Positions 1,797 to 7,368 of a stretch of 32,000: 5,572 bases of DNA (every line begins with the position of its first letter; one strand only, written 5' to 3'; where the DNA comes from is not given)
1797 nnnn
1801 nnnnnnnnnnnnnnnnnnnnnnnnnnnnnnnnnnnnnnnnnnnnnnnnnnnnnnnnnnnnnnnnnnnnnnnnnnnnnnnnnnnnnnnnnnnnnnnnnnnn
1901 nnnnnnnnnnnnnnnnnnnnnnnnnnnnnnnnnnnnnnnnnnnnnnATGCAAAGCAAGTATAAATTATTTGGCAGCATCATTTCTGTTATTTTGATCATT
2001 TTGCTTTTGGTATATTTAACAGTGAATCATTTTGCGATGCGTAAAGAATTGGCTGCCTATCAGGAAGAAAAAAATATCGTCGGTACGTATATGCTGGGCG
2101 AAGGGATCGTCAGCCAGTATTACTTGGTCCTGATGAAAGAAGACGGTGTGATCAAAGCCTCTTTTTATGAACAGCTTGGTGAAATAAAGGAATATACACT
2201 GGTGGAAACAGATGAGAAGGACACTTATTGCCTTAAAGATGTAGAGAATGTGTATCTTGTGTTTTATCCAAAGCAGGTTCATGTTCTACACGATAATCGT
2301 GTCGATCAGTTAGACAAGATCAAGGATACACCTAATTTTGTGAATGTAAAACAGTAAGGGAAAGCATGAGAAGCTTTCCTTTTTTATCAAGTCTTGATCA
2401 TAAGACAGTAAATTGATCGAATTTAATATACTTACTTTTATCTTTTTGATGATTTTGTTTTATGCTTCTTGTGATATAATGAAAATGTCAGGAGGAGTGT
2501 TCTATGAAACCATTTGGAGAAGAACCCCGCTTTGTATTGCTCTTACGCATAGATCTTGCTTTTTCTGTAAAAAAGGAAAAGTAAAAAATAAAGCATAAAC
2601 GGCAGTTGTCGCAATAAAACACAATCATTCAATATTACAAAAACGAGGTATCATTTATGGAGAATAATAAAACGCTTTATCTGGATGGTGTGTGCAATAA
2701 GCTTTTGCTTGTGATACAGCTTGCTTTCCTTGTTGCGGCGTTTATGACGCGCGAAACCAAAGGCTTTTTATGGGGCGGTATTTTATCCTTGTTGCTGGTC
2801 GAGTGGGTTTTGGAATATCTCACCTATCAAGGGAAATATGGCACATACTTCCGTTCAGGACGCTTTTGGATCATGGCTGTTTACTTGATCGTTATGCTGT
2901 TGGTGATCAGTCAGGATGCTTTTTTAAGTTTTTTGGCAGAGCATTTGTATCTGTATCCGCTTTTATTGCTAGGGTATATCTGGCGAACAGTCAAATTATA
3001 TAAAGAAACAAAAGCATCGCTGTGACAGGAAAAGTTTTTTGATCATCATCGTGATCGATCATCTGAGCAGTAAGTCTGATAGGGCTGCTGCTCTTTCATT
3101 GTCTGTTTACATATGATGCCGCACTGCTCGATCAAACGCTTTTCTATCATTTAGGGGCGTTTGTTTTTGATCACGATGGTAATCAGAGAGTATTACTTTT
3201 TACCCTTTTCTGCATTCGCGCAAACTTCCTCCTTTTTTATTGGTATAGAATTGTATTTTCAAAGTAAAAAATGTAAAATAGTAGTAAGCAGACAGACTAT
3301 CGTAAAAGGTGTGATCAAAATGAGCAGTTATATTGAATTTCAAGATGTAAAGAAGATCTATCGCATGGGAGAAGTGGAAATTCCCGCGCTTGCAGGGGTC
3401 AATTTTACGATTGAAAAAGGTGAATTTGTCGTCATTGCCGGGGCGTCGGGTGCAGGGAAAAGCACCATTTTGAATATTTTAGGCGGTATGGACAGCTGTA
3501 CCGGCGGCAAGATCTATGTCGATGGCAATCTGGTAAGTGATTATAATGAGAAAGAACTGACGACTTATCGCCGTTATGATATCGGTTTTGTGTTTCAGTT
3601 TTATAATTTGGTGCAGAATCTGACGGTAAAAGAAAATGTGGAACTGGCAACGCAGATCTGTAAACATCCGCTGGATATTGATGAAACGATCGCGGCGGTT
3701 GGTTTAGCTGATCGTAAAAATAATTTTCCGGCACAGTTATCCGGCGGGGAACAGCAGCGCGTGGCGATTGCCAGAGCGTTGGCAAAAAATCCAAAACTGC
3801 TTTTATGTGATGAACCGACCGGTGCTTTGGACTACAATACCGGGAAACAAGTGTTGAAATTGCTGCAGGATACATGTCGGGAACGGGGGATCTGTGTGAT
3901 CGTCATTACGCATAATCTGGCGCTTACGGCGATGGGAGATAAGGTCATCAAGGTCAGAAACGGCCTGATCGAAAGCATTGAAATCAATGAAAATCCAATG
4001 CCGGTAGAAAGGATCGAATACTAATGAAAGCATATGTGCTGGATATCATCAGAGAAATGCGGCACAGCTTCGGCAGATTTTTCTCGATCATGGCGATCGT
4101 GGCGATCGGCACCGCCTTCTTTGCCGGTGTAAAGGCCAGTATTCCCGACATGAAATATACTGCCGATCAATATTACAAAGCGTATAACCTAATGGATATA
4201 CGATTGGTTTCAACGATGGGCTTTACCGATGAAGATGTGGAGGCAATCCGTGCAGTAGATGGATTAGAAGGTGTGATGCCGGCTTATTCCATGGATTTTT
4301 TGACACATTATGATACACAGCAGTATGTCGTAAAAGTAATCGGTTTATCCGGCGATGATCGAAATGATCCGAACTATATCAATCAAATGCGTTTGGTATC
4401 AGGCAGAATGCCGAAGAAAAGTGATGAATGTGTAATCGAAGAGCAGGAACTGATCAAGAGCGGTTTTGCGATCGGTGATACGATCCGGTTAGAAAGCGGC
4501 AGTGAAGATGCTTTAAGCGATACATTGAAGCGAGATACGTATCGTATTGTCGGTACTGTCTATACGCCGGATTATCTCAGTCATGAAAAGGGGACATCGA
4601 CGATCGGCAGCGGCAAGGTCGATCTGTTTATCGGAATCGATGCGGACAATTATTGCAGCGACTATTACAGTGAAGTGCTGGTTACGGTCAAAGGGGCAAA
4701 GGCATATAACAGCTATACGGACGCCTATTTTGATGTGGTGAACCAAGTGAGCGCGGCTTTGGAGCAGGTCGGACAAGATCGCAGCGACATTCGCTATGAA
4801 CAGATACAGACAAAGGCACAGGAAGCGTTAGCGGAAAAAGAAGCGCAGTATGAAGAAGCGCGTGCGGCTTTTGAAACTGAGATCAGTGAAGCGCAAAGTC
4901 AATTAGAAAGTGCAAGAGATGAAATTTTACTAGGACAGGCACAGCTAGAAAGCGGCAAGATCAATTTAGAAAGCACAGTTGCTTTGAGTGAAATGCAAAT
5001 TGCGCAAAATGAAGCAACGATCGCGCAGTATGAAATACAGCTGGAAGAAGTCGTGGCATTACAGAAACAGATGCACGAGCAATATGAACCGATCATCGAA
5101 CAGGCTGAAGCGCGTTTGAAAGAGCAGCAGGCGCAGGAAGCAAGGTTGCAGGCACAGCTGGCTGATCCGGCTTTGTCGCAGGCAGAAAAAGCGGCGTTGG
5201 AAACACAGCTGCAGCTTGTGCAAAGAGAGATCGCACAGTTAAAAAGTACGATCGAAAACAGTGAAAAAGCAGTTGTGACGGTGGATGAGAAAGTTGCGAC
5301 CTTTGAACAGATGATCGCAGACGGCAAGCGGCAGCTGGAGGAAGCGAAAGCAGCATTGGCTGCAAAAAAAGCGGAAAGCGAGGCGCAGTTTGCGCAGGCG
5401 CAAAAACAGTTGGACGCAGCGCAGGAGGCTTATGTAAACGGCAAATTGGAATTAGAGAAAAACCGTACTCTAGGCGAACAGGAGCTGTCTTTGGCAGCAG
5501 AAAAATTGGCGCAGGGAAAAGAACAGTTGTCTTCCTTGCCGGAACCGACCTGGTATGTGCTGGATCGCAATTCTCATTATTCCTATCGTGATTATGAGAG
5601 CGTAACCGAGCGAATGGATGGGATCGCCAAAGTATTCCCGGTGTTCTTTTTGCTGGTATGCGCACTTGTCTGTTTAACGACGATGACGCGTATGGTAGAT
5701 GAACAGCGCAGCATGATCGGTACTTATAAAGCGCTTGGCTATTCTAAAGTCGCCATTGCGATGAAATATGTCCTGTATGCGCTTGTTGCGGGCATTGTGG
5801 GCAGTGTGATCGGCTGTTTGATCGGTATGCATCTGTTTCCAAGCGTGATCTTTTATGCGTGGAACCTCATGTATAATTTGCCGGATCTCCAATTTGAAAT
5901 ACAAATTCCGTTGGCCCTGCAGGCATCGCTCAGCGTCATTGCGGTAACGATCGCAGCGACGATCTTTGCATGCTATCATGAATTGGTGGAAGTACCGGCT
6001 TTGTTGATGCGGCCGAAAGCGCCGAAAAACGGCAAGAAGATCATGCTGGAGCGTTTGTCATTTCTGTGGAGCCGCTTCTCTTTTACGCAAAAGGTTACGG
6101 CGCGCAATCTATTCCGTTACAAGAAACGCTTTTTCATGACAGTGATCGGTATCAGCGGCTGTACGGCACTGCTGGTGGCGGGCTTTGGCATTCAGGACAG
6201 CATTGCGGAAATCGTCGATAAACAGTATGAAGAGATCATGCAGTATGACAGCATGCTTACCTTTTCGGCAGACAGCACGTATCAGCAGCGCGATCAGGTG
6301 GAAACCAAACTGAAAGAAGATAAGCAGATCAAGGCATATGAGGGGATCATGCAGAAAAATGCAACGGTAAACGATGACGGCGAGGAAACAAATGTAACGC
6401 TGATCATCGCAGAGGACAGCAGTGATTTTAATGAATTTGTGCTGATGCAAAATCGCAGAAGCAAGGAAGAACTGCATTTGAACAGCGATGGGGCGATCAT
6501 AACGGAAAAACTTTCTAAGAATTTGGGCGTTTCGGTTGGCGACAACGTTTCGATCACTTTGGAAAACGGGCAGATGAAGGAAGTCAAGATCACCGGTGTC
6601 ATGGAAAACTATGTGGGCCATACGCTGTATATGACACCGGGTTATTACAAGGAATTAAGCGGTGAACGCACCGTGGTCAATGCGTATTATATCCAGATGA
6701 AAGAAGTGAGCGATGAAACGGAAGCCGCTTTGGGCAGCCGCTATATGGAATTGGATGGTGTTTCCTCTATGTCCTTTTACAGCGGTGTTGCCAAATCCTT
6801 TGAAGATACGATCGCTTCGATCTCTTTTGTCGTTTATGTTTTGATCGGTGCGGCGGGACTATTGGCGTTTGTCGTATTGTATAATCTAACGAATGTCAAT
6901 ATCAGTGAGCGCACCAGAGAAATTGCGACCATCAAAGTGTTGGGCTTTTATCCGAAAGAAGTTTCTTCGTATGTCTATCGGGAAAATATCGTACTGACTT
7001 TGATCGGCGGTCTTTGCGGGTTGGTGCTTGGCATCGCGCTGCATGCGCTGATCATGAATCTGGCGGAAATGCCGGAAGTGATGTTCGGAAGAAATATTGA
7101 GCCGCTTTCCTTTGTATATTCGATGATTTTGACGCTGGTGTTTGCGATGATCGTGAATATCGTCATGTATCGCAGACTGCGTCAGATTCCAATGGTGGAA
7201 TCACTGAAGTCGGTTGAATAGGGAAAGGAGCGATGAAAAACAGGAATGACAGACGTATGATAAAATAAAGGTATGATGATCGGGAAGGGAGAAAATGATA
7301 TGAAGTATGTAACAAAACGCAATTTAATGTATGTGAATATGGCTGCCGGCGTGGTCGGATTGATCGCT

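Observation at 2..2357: Candidate RNPP-like quorum-sensing cassette: TPR-like regulator, 40-aa secreted pro-peptide, then two exported proteins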

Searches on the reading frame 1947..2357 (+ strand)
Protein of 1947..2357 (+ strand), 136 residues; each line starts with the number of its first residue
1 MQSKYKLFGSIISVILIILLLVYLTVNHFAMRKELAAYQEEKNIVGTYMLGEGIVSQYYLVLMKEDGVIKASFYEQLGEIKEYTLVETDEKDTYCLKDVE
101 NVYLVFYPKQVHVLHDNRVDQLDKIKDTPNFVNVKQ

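Call 5: search_protein_families(library=pfam, proteins=[window:1947-2357:+], max_evalue=1)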
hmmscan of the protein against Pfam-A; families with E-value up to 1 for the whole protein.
window:1947-2357:+ (136 aa): 1 family
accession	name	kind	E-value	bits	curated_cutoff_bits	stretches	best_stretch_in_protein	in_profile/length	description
PF12108.13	SF3a60_bindingd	-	0.002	18.5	22.3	1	71-83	9-21/27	Splicing factor SF3a60 binding domain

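Call 6: search_protein_families(library=ncbifam, proteins=[window:1947-2357:+], max_evalue=1)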
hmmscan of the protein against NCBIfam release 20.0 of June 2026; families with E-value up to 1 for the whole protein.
window:1947-2357:+ (136 aa): 1 family
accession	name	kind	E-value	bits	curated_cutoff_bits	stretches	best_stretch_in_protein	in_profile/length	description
NF040626.1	AksF2_Meth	equivalog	0.086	12.1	540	1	61-114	172-218/333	homoisocitrate dehydrogenase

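Call 64: search_protein_families(library=phrogs, proteins=[window:1947-2354:+], max_evalue=1)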
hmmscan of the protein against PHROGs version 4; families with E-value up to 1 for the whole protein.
window:1947-2354:+ (136 aa): 0 families

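Call 102: list_cluster_members(proteins=[P0001, P0003, P0007, P0020, window:1195-1314:+, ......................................, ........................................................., window:1947-2354:+, window:2657-3022:+])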
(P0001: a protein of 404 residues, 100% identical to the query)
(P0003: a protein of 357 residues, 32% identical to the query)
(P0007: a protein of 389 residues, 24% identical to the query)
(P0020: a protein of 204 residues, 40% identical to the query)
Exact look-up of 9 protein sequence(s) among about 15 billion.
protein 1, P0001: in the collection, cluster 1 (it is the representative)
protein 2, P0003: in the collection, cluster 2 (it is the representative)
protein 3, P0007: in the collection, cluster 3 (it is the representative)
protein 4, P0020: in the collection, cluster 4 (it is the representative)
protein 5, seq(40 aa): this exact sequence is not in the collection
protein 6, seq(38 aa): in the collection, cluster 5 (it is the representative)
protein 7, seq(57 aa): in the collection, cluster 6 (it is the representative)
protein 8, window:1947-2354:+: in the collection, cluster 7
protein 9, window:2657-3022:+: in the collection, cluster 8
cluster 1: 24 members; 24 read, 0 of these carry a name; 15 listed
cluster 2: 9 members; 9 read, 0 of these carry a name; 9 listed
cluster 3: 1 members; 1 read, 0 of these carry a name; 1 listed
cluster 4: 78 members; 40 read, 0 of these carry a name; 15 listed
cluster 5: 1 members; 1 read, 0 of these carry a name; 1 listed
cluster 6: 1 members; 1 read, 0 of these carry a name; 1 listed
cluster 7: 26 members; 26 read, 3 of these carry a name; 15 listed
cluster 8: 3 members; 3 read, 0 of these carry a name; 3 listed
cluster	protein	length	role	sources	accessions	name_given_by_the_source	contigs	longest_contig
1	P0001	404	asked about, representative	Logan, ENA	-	-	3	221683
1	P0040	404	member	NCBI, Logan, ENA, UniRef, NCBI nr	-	-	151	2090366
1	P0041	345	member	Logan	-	-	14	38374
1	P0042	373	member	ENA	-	-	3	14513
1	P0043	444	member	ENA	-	-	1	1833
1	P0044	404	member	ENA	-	-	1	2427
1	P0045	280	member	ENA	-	-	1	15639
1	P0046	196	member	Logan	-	-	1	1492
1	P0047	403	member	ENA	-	-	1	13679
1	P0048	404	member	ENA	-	-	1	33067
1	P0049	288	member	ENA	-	-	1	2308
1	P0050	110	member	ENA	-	-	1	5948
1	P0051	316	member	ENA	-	-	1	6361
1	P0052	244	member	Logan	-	-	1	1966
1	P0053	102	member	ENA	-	-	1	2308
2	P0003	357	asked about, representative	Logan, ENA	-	-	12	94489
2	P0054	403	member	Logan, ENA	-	-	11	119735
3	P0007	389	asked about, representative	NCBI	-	-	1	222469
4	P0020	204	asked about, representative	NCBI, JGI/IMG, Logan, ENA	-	-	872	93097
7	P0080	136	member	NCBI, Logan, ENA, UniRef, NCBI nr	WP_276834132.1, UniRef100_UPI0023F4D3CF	hypothetical protein [Massilicoli timonensis] | hypothetical protein n=1 Tax=Massilicoli timonensis TaxID=2015901 RepID=UPI0023F4D3CF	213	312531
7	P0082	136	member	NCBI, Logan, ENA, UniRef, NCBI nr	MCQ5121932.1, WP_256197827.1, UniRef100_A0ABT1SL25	hypothetical protein [Massilicoli timonensis] | DUF3139 domain-containing protein n=1 Tax=Massilicoli timonensis TaxID=2015901 ...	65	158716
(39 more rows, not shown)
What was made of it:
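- The 404-aa ORF is intact and nearly invariant in the main allele, which is seen on 151 contigs (call 102).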

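Call 108: search_protein_families(library=ncbifam, proteins=[P0054, P0040], max_evalue=10)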
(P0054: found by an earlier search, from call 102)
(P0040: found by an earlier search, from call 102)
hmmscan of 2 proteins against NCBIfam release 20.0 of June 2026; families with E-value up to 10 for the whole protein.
P0054 (403 aa): 1 family
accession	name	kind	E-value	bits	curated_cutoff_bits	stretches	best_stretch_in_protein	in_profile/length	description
NF007271.0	PRK09726.1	equivalog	0.014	15.4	79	1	9-63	13-67/88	type II toxin-antitoxin system antitoxin HipB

P0040 (404 aa): 0 families

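Call 110: search_protein_families(library=padloc, proteins=[P0040, window:1947-2354:+], max_evalue=0.1)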
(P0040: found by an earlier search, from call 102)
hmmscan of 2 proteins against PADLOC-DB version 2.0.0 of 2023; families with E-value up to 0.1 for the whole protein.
P0040 (404 aa): 1 family
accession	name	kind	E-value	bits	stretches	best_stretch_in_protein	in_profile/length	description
PDLC04098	HerA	-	0.048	10.2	1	202-315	309-421/686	-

window:1947-2354:+ (136 aa): 0 families

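Call 114: search_protein_families(library=pfam, proteins=[P0082, P0080], max_evalue=10)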
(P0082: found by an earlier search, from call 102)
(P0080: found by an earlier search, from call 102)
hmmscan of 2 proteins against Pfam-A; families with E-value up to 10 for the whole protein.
P0082 (136 aa): 2 families
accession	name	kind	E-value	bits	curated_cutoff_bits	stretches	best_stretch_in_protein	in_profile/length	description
PF12108.13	SF3a60_bindingd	-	0.028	14.8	22.3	1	71-83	9-21/27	Splicing factor SF3a60 binding domain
PF05568.16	ASFV_J13L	-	0.52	10.5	23.6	1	3-44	30-68/189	African swine fever virus J13L protein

P0080 (136 aa): 1 family
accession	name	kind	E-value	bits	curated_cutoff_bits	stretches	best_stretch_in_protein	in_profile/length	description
PF12108.13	SF3a60_bindingd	-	0.028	14.8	22.3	1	71-83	9-21/27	Splicing factor SF3a60 binding domain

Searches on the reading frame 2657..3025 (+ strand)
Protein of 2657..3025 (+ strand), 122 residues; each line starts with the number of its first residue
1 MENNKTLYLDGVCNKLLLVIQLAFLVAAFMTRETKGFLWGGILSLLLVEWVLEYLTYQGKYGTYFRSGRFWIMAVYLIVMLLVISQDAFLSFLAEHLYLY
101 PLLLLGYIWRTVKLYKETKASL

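Call 5: search_protein_families(library=pfam, proteins=[window:2657-3025:+], max_evalue=1)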
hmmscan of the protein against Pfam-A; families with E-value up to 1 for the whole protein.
window:2657-3025:+ (122 aa): 1 family
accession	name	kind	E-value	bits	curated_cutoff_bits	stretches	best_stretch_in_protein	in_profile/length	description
PF09843.14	DUF2070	-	0.78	8.4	30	1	16-100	18-101/561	Predicted membrane protein (DUF2070)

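Call 6: search_protein_families(library=ncbifam, proteins=[window:2657-3025:+], max_evalue=1)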
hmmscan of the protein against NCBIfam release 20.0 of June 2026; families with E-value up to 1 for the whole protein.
window:2657-3025:+ (122 aa): 0 families

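Call 64: search_protein_families(library=phrogs, proteins=[window:2657-3022:+], max_evalue=1)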
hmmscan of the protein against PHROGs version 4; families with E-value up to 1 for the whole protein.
window:2657-3022:+ (122 aa): 1 family
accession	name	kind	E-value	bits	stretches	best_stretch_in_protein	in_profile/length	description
phrog_34523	-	unknown function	0.15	13.1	1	103-119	12-28/55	-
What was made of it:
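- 2657..3025 (+): 122-aa polytopic membrane protein inside the same low-GC stretch. Its relation to the cassette is unknown, and it lies after the terminator. No family match (calls 5, 6, 64).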

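Call 108: search_protein_families(library=ncbifam, proteins=[P0054, P0040], max_evalue=10)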
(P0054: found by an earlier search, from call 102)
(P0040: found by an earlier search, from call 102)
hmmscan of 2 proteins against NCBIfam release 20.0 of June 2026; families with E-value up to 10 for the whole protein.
P0054 (403 aa): 1 family
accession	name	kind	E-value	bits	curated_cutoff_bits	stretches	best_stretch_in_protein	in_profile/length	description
NF007271.0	PRK09726.1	equivalog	0.014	15.4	79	1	9-63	13-67/88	type II toxin-antitoxin system antitoxin HipB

P0040 (404 aa): 0 families

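Call 110: search_protein_families(library=padloc, proteins=[P0040, window:2657-3022:+], max_evalue=0.1)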
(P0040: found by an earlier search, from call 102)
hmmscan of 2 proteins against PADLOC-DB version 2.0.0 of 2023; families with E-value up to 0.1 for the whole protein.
P0040 (404 aa): 1 family
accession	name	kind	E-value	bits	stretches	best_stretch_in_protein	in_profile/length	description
PDLC04098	HerA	-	0.048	10.2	1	202-315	309-421/686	-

window:2657-3022:+ (122 aa): 0 families

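Call 114: search_protein_families(library=pfam, proteins=[P0082, P0080], max_evalue=10)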
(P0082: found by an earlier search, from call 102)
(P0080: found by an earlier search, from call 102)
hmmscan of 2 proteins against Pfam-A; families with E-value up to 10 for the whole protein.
P0082 (136 aa): 2 families
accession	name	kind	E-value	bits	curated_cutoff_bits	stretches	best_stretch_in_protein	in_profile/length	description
PF12108.13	SF3a60_bindingd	-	0.028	14.8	22.3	1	71-83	9-21/27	Splicing factor SF3a60 binding domain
PF05568.16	ASFV_J13L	-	0.52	10.5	23.6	1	3-44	30-68/189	African swine fever virus J13L protein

P0080 (136 aa): 1 family
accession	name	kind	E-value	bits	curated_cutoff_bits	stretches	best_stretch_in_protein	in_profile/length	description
PF12108.13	SF3a60_bindingd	-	0.028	14.8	22.3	1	71-83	9-21/27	Splicing factor SF3a60 binding domain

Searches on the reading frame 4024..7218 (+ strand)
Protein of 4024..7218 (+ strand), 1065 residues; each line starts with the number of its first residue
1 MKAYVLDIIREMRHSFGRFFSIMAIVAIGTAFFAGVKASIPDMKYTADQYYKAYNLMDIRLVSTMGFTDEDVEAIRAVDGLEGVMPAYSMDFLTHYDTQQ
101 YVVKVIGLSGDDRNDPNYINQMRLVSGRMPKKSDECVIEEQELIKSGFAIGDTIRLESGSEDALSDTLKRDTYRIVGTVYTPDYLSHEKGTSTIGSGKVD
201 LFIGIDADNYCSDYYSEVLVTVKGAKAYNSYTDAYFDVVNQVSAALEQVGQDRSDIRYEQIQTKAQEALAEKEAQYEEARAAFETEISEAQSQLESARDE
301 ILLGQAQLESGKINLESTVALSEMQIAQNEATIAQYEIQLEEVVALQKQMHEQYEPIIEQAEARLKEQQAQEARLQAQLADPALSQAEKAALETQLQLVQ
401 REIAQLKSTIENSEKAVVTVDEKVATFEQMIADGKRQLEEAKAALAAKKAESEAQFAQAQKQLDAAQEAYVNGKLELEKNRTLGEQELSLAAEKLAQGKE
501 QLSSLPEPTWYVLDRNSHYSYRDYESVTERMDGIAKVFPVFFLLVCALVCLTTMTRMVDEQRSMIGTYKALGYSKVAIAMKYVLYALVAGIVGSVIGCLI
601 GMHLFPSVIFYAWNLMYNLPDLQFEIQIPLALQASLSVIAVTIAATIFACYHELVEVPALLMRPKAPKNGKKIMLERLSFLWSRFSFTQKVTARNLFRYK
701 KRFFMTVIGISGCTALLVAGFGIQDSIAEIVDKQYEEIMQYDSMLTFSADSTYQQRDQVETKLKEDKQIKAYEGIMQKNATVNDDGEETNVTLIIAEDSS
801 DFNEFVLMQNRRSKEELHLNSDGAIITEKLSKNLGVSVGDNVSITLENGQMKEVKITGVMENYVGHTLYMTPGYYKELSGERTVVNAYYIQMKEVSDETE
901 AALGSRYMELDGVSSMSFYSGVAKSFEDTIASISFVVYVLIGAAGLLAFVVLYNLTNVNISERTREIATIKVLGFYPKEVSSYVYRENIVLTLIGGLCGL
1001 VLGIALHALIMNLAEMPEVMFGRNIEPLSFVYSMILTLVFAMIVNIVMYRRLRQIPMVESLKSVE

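Call 41: find_related_loci(query=window:4024-7218:+, collection=genome_contigs, flank=10000)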
Query window:4024-7218:+ (1065 aa) in genome_contigs; peptide patterns used: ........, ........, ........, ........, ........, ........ (x = any residue, [..] = any of these).
30 stretches matched a pattern; 2 encode a relative of the query (tblastn E <= 1e-3); 2 distinct loci.
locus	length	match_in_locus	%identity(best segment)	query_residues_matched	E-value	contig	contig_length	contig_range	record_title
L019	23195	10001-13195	66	1-1065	0e+0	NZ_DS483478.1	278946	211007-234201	Amedibacillus dolichus DSM 3991 Scfld_02_18, whole genome shotgun sequence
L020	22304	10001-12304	25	9-1065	3e-51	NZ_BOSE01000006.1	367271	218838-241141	Paenibacillus montaniterrae strain J40TS1 sequence06, whole genome shotgun sequence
